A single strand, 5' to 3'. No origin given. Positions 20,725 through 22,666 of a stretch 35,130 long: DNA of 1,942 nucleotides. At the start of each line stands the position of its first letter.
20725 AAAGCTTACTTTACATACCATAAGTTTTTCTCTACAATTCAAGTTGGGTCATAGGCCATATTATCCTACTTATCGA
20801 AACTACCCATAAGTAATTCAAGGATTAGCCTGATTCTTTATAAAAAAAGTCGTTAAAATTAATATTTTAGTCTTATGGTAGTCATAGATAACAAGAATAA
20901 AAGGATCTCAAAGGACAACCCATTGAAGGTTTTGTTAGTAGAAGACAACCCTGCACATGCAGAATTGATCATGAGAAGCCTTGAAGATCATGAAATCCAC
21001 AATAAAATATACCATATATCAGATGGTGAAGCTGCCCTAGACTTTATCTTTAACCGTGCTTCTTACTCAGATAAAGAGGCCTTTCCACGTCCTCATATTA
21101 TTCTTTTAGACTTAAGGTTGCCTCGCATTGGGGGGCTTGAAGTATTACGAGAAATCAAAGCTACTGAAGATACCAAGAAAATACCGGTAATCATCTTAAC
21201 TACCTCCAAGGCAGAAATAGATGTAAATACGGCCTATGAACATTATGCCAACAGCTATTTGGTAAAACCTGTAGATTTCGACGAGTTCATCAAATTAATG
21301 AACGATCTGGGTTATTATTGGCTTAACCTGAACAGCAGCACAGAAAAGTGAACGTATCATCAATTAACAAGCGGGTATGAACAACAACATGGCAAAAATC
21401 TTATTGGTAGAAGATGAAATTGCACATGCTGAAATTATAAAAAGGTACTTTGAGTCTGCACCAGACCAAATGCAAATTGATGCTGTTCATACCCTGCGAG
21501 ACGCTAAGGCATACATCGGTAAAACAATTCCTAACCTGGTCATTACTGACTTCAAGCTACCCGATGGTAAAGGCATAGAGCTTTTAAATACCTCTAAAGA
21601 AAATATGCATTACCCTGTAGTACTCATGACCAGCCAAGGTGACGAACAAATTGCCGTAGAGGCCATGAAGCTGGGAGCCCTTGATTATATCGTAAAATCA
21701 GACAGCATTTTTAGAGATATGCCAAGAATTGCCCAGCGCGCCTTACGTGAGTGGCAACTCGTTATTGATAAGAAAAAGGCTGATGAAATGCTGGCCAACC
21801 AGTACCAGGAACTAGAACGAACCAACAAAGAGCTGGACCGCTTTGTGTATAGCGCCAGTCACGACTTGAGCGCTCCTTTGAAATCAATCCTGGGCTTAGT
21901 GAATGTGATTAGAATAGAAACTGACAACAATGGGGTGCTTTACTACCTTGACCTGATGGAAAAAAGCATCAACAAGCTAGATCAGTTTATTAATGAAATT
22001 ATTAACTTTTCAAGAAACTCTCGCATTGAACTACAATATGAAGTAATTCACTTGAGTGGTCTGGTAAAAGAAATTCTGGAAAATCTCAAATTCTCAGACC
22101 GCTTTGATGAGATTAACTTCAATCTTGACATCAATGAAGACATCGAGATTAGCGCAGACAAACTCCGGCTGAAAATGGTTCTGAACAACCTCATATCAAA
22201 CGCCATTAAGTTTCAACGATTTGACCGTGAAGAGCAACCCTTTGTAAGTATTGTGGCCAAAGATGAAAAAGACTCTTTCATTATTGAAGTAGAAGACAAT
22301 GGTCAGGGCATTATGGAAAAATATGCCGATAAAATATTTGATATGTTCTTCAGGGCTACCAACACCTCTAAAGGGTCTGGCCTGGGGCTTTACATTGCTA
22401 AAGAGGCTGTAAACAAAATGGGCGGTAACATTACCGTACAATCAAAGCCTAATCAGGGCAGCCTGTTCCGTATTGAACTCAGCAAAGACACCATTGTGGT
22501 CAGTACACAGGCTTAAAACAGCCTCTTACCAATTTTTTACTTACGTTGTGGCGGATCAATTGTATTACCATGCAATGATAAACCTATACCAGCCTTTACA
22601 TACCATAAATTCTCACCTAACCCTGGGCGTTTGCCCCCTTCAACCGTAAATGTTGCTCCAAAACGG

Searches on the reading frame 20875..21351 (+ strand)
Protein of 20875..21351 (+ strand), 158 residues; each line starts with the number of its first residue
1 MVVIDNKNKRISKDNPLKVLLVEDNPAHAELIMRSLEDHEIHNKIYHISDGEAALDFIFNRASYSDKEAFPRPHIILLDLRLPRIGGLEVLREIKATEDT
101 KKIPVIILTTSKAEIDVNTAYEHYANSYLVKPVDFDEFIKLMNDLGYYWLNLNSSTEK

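Call 17: search_protein_families(library=pfam, proteins=[window:20875-21351:+], max_evalue=0.0001)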
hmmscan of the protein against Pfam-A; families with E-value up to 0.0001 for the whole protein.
window:20875-21351:+ (158 aa): 1 family
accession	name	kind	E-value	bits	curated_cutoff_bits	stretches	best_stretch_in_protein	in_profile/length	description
PF00072.30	Response_reg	-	2.4e-20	73.2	30.2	1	19-141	1-109/111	Response regulator receiver domain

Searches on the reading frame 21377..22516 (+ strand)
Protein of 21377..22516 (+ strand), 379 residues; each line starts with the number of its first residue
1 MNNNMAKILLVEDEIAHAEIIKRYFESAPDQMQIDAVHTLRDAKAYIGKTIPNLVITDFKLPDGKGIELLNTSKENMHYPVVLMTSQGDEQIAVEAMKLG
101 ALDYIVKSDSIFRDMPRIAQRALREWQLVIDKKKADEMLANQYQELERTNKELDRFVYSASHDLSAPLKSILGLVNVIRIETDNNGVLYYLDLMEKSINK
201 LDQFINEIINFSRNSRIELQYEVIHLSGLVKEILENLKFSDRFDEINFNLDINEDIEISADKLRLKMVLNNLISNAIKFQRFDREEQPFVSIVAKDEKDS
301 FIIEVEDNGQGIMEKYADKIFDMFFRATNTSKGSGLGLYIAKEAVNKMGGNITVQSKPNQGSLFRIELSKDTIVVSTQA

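Call 17: search_protein_families(library=pfam, proteins=[window:21377-22516:+], max_evalue=0.0001)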
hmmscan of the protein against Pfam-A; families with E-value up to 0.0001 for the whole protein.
window:21377-22516:+ (379 aa): 4 families
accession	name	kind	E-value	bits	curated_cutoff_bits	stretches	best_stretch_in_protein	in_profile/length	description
PF02518.31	HATPase_c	-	4.9e-25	88.6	26.4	1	261-370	2-109/111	Histidine kinase-, DNA gyrase B-, and HSP90-like ATPase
PF00072.30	Response_reg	-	2e-18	67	30.2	1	8-108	1-100/111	Response regulator receiver domain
PF00512.31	HisKA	-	7.9e-08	32.7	26.9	1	153-214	2-63/66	His Kinase A (phospho-acceptor) domain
PF14501.12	HATPase_c_5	-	1e-05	25.8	22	1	265-357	6-91/102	GHKL domain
